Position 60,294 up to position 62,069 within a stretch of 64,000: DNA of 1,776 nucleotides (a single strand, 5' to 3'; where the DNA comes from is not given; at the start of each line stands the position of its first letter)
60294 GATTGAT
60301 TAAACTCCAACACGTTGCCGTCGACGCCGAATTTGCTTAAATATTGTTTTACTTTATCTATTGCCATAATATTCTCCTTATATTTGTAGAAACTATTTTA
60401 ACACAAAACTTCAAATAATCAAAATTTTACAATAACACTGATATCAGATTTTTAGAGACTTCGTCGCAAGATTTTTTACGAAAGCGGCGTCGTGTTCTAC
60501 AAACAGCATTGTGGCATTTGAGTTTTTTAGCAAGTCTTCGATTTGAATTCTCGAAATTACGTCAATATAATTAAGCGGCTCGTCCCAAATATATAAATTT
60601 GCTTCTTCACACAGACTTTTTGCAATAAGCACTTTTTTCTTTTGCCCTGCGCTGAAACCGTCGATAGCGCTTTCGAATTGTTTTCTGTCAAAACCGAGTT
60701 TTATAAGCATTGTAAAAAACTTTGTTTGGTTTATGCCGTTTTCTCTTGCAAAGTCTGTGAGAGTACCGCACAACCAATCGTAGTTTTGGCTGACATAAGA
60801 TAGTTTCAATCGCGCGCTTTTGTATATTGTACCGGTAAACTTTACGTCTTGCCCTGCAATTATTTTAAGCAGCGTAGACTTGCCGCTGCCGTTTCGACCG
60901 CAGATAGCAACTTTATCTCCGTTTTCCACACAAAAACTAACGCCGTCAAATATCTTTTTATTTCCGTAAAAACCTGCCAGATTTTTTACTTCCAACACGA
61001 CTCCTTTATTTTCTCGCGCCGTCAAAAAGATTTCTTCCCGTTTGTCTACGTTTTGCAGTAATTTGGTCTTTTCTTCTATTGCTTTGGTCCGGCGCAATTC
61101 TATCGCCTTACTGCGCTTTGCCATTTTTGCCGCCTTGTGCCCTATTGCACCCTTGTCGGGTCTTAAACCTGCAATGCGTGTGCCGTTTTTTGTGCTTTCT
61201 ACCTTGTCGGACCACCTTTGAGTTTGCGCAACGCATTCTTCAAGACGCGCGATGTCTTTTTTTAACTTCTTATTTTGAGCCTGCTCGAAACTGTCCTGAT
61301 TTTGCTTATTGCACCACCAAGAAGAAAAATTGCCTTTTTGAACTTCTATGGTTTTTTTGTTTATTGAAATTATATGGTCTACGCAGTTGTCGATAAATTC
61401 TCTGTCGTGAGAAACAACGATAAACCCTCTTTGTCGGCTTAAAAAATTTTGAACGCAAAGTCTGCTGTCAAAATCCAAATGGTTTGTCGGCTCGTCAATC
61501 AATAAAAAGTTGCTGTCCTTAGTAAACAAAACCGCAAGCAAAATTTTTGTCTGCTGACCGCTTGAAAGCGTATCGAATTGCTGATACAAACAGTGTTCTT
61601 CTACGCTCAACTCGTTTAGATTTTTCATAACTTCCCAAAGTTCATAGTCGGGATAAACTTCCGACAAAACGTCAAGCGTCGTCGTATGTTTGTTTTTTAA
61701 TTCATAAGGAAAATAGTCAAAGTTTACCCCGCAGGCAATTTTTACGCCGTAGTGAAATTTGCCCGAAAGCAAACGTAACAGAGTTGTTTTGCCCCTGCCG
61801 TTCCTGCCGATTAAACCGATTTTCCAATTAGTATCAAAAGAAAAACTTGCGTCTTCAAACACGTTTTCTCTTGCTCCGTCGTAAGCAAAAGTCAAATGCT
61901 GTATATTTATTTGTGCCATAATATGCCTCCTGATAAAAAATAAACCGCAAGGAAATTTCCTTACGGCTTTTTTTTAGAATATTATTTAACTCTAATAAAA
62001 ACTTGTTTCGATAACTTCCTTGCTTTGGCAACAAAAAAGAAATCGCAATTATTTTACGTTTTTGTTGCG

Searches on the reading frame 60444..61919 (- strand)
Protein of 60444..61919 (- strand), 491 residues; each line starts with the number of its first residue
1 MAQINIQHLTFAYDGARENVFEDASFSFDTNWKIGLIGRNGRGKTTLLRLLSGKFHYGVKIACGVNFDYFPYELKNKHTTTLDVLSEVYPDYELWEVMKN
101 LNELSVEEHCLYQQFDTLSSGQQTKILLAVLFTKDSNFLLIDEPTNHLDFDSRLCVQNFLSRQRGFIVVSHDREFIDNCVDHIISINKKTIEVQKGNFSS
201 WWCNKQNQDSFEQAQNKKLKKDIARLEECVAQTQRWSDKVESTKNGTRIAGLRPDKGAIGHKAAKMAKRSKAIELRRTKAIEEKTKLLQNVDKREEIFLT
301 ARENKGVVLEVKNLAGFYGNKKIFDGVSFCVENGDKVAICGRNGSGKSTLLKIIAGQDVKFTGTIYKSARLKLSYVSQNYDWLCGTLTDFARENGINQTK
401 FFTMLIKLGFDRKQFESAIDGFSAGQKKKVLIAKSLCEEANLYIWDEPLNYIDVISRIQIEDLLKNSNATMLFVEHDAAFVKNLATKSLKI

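Call 74: list_cluster_members(proteins=[window:60444-61919:-, window:2022-3713:-, window:30579-31202:-])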
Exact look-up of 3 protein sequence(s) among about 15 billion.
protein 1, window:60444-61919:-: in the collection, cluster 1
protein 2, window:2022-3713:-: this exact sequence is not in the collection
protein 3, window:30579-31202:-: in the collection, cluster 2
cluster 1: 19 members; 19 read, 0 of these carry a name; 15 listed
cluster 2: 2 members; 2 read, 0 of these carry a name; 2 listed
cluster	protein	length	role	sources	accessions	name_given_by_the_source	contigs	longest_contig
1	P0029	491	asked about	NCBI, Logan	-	-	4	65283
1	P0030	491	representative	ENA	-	-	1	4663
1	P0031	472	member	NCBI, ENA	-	-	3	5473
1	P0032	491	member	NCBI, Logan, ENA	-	-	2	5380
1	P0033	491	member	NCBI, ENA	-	-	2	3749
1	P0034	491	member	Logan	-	-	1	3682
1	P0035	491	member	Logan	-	-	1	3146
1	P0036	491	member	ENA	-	-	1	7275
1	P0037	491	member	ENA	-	-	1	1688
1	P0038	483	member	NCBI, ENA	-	-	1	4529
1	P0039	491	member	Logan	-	-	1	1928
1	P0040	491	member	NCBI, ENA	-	-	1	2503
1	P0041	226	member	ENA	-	-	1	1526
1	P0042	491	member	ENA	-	-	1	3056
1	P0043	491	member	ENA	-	-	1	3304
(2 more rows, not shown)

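Call 76: search_protein_families(library=pfam, proteins=[window:60444-61919:-], max_evalue=0.001)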
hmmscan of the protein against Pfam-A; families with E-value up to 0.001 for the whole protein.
window:60444-61919:- (491 aa): 13 families
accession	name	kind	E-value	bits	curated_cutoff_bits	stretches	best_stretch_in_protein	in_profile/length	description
PF00005.33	ABC_tran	-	4.5e-43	147.6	25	2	325-450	2-137/137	ABC transporter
PF13304.12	AAA_21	-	1.7e-11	45.2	27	0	113-153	233-276/304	AAA domain, putative AbiEii toxin, Type IV TA system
PF02463.25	SMC_N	-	7.3e-09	35.8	40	1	117-189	136-214/220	RecF/RecN/SMC N terminal domain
PF13555.12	AAA_29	-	4.2e-08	33.3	27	1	321-351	9-39/61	P-loop containing region of AAA domain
PF13175.12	AAA_15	-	4.6e-07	30.2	32.1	0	337-354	26-43/374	AAA ATPase domain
PF13476.12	AAA_23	-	3.1e-06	28.4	27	0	310-354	3-39/201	AAA domain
PF01926.29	MMR_HSR1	-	1.4e-05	25.6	21.9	0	336-361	1-26/113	50S ribosome-binding GTPase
PF13401.12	AAA_22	-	4.2e-05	24.3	27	0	36-124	10-84/130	AAA domain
PF13238.12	AAA_18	-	0.00019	22.3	29.4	0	337-363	1-25/128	AAA domain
PF03193.22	RsgA_GTPase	-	0.00023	21.5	30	0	333-367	106-139/174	RsgA GTPase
PF05729.18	NACHT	-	0.00026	21.3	26.7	0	337-355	3-21/167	NACHT domain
PF00350.29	Dynamin_N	-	0.00048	20.6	27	0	337-374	1-39/168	Dynamin family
PF13521.12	AAA_28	-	0.00074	20.2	27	0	336-357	1-22/164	AAA domain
